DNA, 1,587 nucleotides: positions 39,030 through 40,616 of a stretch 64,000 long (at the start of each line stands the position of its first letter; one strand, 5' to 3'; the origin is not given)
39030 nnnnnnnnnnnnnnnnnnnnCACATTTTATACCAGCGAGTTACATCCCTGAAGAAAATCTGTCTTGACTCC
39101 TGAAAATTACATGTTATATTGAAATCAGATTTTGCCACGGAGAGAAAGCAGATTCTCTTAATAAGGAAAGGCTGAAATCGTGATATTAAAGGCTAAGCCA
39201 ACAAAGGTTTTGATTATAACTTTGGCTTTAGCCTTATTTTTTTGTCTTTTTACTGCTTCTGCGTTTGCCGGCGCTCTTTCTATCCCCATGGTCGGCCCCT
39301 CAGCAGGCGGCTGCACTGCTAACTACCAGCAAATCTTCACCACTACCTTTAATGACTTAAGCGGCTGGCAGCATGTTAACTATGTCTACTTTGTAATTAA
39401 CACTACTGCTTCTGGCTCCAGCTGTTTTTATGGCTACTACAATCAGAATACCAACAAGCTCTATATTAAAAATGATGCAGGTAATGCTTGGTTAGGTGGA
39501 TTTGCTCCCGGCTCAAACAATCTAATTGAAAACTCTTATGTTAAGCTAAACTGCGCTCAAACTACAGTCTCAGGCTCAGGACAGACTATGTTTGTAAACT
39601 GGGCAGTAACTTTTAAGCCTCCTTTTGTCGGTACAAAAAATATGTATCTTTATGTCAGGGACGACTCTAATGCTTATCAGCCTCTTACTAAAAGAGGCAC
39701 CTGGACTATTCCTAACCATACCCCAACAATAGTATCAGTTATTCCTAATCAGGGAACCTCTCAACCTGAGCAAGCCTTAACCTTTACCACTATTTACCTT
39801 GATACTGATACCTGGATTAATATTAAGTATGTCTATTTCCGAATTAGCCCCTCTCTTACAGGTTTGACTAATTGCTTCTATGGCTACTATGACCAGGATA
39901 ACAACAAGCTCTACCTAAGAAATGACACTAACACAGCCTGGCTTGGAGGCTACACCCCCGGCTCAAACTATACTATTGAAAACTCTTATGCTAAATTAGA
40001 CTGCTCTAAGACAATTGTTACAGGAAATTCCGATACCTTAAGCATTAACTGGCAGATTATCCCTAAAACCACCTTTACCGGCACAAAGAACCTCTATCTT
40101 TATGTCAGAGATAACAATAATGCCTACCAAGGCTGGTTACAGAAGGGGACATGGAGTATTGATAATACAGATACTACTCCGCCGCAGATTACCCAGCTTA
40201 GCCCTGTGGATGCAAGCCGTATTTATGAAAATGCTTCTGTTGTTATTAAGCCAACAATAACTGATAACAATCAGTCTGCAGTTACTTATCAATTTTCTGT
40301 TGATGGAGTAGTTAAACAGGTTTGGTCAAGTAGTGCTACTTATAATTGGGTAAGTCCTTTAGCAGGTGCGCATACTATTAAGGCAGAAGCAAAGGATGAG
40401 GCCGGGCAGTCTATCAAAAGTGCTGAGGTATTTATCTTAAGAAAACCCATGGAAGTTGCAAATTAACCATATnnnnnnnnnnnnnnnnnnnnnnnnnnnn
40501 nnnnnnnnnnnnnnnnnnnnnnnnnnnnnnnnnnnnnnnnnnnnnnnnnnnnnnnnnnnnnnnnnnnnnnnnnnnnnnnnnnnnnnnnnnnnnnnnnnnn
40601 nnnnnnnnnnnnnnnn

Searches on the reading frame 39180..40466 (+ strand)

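Call 17: search_protein_families(library=pfam, proteins=[window:39180-40466:+], max_evalue=0.001)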
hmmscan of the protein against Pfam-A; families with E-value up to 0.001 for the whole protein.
window:39180-40466:+ (428 aa): 1 family
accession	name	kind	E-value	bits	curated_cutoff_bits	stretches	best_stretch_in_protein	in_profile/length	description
PF17957.7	Big_7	-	0.00019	22.4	24.1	1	335-402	1-70/70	Bacterial Ig domain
